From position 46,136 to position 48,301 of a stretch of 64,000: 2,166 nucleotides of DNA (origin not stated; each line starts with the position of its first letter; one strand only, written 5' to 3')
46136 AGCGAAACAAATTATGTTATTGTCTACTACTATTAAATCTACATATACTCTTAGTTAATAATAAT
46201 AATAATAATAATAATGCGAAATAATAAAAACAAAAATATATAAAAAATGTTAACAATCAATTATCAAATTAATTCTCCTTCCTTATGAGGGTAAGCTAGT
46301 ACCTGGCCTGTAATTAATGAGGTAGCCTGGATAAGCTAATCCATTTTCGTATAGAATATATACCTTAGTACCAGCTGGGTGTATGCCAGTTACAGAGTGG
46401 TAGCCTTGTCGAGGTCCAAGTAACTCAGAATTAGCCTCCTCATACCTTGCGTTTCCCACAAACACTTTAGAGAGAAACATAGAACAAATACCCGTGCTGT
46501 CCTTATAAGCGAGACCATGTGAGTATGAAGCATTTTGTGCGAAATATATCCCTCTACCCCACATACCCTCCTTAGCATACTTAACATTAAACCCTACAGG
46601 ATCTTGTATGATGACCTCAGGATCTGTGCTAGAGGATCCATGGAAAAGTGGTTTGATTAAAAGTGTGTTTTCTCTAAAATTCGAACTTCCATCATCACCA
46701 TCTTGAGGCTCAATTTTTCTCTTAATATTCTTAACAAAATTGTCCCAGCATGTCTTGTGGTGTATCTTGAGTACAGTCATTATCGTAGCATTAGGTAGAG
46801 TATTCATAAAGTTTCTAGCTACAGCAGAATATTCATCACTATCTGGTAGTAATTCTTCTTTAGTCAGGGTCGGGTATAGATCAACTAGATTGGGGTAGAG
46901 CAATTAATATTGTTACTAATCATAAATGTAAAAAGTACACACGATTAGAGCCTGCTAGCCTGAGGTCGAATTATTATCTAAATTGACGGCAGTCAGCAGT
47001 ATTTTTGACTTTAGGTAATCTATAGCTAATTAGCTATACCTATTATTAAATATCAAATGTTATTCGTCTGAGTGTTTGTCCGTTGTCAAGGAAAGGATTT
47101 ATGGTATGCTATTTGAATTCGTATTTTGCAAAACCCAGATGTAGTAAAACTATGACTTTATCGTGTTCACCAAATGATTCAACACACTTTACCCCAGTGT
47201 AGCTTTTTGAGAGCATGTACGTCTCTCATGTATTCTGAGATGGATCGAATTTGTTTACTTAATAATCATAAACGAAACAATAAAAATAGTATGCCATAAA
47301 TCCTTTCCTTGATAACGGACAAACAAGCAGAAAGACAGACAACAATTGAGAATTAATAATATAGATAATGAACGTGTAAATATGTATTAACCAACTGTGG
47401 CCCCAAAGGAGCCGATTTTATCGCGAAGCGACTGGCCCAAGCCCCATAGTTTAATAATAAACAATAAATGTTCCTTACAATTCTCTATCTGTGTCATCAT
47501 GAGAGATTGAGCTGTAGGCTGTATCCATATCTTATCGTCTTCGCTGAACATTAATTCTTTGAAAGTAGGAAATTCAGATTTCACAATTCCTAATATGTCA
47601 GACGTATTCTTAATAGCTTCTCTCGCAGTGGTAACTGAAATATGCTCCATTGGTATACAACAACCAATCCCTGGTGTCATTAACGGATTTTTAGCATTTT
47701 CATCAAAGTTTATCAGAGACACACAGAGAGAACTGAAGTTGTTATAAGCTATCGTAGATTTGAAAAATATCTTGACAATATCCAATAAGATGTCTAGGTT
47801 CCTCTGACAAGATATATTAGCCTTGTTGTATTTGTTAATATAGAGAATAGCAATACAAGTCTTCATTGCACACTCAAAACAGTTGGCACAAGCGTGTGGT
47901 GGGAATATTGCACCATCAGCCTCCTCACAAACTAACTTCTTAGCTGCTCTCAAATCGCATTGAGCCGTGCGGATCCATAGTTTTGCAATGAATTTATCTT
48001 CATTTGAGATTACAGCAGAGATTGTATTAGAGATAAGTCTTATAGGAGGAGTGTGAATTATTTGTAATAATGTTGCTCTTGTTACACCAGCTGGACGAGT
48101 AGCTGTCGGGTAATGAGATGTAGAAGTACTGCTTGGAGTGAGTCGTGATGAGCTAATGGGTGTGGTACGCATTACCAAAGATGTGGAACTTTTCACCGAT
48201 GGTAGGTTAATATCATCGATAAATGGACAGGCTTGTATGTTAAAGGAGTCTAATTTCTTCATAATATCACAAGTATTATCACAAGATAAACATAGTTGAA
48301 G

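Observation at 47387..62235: Four-exon sacsin-like gene whose last exon is a single 12.3-kb, 4108-codon exon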

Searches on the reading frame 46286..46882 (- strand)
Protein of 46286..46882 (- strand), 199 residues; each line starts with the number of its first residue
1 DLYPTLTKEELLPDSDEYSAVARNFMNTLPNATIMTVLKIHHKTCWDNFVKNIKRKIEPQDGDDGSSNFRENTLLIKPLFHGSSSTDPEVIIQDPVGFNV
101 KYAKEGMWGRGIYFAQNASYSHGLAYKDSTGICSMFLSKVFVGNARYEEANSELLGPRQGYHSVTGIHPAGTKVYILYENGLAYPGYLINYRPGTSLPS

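Call 16: search_protein_families(library=pfam, proteins=[window:46286-46882:-], max_evalue=0.1)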
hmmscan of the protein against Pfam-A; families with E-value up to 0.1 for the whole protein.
window:46286-46882:- (199 aa): 4 families
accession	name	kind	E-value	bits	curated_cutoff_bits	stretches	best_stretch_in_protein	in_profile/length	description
PF00644.27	PARP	-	3.8e-17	62.9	26.7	1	15-166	1-142/199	Poly(ADP-ribose) polymerase catalytic domain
PF05240.20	APOBEC_C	-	0.021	15.3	23.6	1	33-69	35-69/78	APOBEC-like C-terminal domain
PF18782.7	NAD2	-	0.059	13.9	27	1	33-74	136-175/179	Novel AID APOBEC clade 2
PF19209.5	CoV_S1_C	-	0.076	13.6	27.1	0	101-131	5-35/58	Coronavirus spike glycoprotein S1, C-terminal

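Call 23: search_solved_structures(query=window:46286-46882:-, max_evalue=0.001, show_alignments=3)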
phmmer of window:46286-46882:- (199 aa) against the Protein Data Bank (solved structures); distinct sequences matched with E-value up to 0.001: 40.
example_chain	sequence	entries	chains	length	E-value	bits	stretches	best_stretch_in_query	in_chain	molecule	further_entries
2pqf_A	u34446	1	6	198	2.7e-12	49.9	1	8-194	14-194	Poly [ADP-ribose] polymerase 12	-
8xpx_A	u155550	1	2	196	7.3e-12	48.5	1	8-194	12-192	Protein mono-ADP-ribosyltransferase PARP12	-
6v3w_A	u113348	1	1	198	7.6e-12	48.5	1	8-194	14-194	Protein mono-ADP-ribosyltransferase PARP12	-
4py4_A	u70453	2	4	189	9.8e-11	44.8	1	10-192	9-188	Poly [ADP-ribose] polymerase 14 | Isoform 1 of Protein mono-ADP-ribosyltransferase PARP14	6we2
3goy_A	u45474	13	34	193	9.9e-11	44.8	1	10-192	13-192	Poly [ADP-ribose] polymerase 14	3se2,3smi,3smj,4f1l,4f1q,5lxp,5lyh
5v7t_A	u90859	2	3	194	1e-10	44.8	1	10-192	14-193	Poly [ADP-ribose] polymerase 14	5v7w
6we3_A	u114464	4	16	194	1e-10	44.8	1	10-192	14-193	Protein mono-ADP-ribosyltransferase PARP14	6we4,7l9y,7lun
4x52_A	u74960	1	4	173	5.6e-09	39.1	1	41-192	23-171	Zinc finger CCCH-type antiviral protein 1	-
2x5y_A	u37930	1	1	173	1.3e-08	37.9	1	41-192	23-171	ZINC FINGER CCCH-TYPE ANTIVIRAL PROTEIN 1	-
6ry4_A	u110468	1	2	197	2.3e-08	37.1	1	10-191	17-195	Protein mono-ADP-ribosyltransferase PARP15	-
7f41_A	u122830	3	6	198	2.3e-08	37.1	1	10-191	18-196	Protein mono-ADP-ribosyltransferase PARP15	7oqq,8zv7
7f43_A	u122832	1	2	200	2.4e-08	37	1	10-191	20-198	Protein mono-ADP-ribosyltransferase PARP15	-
4f0e_A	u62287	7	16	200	2.4e-08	37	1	10-191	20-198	Poly [ADP-ribose] polymerase 15 | Protein mono-ADP-ribosyltransferase PARP15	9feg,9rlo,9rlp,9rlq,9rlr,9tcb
7f42_B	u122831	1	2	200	2.4e-08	37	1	10-191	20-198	Protein mono-ADP-ribosyltransferase PARP15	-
9ifv_A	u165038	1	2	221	2.6e-08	36.9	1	10-191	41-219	Protein mono-ADP-ribosyltransferase PARP15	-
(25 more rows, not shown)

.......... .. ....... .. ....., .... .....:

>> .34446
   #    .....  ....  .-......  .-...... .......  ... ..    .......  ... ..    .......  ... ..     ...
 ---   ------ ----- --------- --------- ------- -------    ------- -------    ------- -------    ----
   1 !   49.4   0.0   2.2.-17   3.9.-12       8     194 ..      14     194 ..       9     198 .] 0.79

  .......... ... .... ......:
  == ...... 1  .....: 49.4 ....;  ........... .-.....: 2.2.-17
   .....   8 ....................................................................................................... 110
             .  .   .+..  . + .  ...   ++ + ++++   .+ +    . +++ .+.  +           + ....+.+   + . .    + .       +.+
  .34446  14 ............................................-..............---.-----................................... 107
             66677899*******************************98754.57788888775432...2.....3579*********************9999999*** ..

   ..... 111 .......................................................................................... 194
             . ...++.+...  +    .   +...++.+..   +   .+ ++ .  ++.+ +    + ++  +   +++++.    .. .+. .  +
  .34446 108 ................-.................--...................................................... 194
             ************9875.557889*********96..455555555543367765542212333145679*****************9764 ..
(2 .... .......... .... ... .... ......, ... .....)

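Call 75: search_protein_representatives(protein=window:46286-46882:-)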
Query: 199 residues. Proteins with E-value up to 0.001 (for the whole library): 2651; up to 1e-10: 896; up to 1e-30: 7. The best 150 are listed.
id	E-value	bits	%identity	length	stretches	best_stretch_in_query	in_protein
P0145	3.6e-88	310.8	36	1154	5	13-194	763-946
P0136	2.2e-79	282.1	66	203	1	3-193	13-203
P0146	3.0e-46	173.9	49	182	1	10-191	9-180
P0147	3.1e-40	154.3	44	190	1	8-192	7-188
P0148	3.2e-37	144.4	37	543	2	11-192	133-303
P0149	6.0e-37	143.5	43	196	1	11-192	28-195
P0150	4.1e-36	140.8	54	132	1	67-192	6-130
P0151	2.9e-30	121.7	39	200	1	12-192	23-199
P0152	5.7e-30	120.7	42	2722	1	10-192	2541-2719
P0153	1.3e-28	116.4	31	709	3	15-192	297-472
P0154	1.1e-26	110.0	38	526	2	72-191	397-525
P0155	4.7e-26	108.0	37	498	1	9-191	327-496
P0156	1.4e-25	106.4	41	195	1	5-192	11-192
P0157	1.5e-25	106.3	42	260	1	12-192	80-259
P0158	1.0e-24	103.6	38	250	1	10-191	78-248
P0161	5.6e-24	101.2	42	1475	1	10-192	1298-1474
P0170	4.5e-23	98.2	41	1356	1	6-192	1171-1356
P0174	1.2e-22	96.8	41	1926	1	8-191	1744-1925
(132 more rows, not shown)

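Call 77: search_protein_families(library=pfam, proteins=[P0152, P0145, P0161, P0174, P0148, P0170], max_evalue=0.001)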
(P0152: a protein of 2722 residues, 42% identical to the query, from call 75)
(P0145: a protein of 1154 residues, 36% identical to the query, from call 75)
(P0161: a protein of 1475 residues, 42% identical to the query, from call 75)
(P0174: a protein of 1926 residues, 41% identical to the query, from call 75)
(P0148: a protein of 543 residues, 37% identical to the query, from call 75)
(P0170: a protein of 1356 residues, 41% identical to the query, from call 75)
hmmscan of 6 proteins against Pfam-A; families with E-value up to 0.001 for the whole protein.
P0152 (2722 aa): 2 families
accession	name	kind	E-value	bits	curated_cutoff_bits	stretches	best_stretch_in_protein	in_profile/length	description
PF25794.1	SACS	-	1.5e-48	166.2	32.8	1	767-1033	2-240/247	Sacsin domain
PF00644.27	PARP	-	1.3e-14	54.6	26.7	1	2546-2681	1-135/199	Poly(ADP-ribose) polymerase catalytic domain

P0145 (1154 aa): 4 families
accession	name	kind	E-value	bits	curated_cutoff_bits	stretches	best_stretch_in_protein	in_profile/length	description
PF00644.27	PARP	-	1.4e-77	260.2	26.7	5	134-313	1-198/199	Poly(ADP-ribose) polymerase catalytic domain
PF11699.14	CENP-C_C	-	1e-09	38.9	29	0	309-360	4-58/85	Mif2/CENP-C like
PF23291.1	KOW4_SPT5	-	6.9e-05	23.1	27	0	795-812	32-49/55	Transcription elongation factor SPT5, fourth KOW domain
PF19412.4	DUF5982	-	0.00012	22.3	23.9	0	280-308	30-58/64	Domain of unknown function (DUF5982)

P0161 (1475 aa): 3 families
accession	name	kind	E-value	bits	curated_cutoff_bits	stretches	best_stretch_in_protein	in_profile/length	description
PF01661.27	Macro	-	2.5e-27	95.6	22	1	892-1006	1-117/118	Macro domain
PF00644.27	PARP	-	7.9e-14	52.1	26.7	1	1304-1441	2-139/199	Poly(ADP-ribose) polymerase catalytic domain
PF02825.26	WWE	-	6.8e-09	36.4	21.1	1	1064-1141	1-67/67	WWE domain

P0174 (1926 aa): 3 families
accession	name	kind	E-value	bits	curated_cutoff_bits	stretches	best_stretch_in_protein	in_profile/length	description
PF01661.27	Macro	-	1.4e-21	77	22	1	1248-1365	1-118/118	Macro domain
PF00644.27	PARP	-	2.9e-17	63.3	26.7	1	1751-1884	1-133/199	Poly(ADP-ribose) polymerase catalytic domain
PF02825.26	WWE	-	1.8e-16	60.7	21.1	2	1429-1494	2-66/67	WWE domain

P0148 (543 aa): 1 family
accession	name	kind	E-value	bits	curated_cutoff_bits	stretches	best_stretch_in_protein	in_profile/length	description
PF00644.27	PARP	-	6.2e-24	85.1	26.7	2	366-542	4-197/199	Poly(ADP-ribose) polymerase catalytic domain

P0170 (1356 aa): 3 families
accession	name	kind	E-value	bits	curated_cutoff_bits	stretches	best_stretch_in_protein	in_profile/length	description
PF01661.27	Macro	-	1.1e-26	93.5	22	1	659-777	1-118/118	Macro domain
PF02825.26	WWE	-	8.1e-21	74.6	21.1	2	845-910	2-66/67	WWE domain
PF00644.27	PARP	-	2.8e-18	66.6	26.7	1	1180-1356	1-198/199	Poly(ADP-ribose) polymerase catalytic domain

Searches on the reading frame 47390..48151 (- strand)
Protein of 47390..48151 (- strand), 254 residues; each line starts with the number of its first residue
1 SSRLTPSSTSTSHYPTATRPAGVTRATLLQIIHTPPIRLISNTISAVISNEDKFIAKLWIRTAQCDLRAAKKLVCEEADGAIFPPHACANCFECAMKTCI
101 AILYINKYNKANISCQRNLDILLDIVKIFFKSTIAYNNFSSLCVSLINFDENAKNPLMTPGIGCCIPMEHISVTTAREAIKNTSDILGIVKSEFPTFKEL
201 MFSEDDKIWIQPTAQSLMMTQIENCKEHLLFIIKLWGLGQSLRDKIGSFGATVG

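Call 8: search_solved_structures(query=window:47390-48151:-, max_evalue=10, show_alignments=3)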
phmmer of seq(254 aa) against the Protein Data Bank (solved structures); distinct sequences matched with E-value up to 10: 1.
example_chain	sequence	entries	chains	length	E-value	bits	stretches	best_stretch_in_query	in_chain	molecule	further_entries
6i57_A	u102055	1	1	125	0.56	12.7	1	90-151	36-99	Sperm-associated antigen 1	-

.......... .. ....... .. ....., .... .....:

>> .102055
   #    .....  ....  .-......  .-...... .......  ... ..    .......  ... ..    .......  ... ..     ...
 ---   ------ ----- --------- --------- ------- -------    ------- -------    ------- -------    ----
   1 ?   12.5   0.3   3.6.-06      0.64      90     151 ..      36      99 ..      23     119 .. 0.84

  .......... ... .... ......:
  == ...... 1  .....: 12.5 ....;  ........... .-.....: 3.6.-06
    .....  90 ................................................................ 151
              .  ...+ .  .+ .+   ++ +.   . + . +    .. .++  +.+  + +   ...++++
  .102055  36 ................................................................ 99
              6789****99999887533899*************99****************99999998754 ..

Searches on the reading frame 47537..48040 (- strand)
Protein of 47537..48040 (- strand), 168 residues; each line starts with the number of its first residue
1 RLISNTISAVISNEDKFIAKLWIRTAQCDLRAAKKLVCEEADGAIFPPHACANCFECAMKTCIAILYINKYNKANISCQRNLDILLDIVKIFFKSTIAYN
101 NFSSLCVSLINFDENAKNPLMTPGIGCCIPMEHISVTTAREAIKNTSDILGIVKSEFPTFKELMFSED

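Call 52: search_solved_structures(query=A2, max_evalue=10, show_alignments=2)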
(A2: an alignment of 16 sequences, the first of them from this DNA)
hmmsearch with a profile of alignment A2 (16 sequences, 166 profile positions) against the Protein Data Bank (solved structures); distinct sequences matched with E-value up to 10: 2.
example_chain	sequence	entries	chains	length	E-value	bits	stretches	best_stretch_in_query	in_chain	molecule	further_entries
1wol_A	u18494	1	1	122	0.021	17.5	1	23-73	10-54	122aa long conserved hypothetical protein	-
8dz8_A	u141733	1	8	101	0.55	12.9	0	136-160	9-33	neoleukin-4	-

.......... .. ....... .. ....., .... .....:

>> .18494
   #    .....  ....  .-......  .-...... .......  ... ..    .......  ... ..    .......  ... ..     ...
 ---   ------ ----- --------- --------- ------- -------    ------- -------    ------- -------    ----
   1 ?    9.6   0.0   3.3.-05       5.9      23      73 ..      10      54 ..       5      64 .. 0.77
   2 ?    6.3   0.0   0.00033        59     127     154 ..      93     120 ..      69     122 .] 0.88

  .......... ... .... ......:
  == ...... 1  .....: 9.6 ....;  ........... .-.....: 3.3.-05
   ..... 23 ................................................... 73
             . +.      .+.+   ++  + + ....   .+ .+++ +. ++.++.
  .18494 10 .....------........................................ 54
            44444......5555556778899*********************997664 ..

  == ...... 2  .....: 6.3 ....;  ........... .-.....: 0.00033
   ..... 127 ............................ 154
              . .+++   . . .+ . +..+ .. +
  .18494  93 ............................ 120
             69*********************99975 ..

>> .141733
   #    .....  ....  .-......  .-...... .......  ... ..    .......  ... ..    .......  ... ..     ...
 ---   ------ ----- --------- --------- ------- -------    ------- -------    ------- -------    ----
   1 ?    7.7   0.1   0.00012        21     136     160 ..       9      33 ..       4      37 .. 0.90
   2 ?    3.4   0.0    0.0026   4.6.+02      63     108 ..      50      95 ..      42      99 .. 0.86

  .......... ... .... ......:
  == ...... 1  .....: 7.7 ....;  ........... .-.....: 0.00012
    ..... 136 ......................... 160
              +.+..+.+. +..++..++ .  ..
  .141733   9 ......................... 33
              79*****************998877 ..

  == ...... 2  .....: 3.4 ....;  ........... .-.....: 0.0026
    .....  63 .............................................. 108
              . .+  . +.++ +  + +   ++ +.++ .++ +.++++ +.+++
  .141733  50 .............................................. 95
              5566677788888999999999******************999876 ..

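Call 57: predict_structure(alignment_id=A2)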
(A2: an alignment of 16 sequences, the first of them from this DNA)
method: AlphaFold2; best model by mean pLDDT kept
length: 168 residues; sequences in the alignment: 16
mean_pLDDT: 82.3   pTM: 0.80
mean pLDDT of the five models: 82.3, 82.1, 81.2, 81.2, 80.0
residues with pLDDT >= 90: 96; 70-90: 30; 50-70: 21; < 50: 21
segments of 3 or more residues with pLDDT < 50: 1-7, 117-123, 125-128
pLDDT, mean of each block of 10 residues (from residue 1): 49 89 97 89 81 94 93 65 91 96 94 56 46 81 97 96 86
secondary structure, 60 per line:
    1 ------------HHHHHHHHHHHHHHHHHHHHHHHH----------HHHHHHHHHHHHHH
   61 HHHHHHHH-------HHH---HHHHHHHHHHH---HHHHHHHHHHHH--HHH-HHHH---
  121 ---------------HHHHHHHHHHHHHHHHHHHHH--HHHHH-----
elements in order: H13-36 H47-68 H82-92 H96-107 H114-117 H136-156 H159-163

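Call 59: fold_search(model_id=the predicted structure, library=pdb)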
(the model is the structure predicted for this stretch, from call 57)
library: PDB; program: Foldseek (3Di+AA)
matches with E <= 10: 391; with E <= 0.001: 0
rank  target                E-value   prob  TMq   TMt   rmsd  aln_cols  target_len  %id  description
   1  1wol                  1.2e-02  1.00  0.57  0.76   4.2       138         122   20  Crystal Structure of ST0689, an archaeal HEPN homologue (released 2005-11-22)
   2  3o10_C                2.3e-02  1.00  0.59  0.71   4.9       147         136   16  Crystal structure of the HEPN domain from human sacsin (released 2011-03-30)
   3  4nqf_A                1.2e-01  1.00  0.56  0.63   4.2       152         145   10  Crystal structure of HEPN domain protein (released 2014-03-26)
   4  4nqf_B                1.3e-01  0.99  0.49  0.53   7.6       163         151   11  Crystal structure of HEPN domain protein (released 2014-03-26)
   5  5l0d_A                2.1e-01  0.44  0.27  0.27  13.4       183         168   10  Human Metavinculin(residues 959-1130) in complex with PIP2 (released 2016-08-31)
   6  9min_D                4.2e-01  0.82  0.39  0.49   7.4       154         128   13  Structure of a designed minibinder to NYESO1-A*02:01 (released 2025-08-06)
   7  9qwo_D                4.4e-01  0.23  0.25  0.25  14.5       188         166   12  Vinculin tail bound to paxillin LD2 (released 2025-04-23)
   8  9min_I                4.6e-01  0.80  0.39  0.50   7.3       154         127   13  Structure of a designed minibinder to NYESO1-A*02:01 (released 2025-08-06)
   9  5l0d_D                5.4e-01  0.21  0.25  0.26  12.9       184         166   11  Human Metavinculin(residues 959-1130) in complex with PIP2 (released 2016-08-31)
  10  4pr9_F                5.6e-01  0.18  0.25  0.26  12.1       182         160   14  Human Vinculin (residues 891-1066) in complex with PIP (released 2014-12-10)
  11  5l0d_B                5.9e-01  0.23  0.27  0.27  13.3       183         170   12  Human Metavinculin(residues 959-1130) in complex with PIP2 (released 2016-08-31)
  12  6ylg_b                6.2e-01  0.20  0.25  0.11  10.7       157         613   11  Rix1-Rea1 pre-60S particle - 60S core, body 1 (rigid body refinement) (released 2020-07-29)
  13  3h2v_A                6.2e-01  0.18  0.26  0.25  14.1       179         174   12  Human raver1 RRM1 domain in complex with human vinculin tail domain Vt (released 2009-07-28)
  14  9qwo_B                6.9e-01  0.15  0.23  0.23  14.3       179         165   12  Vinculin tail bound to paxillin LD2 (released 2025-04-23)
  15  3rqe_B                7.2e-01  0.18  0.26  0.24  15.8       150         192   17  Cerebral cavernous malformation 3 (CCM3) in complex with paxillin LD1 (released 2011-06-01)
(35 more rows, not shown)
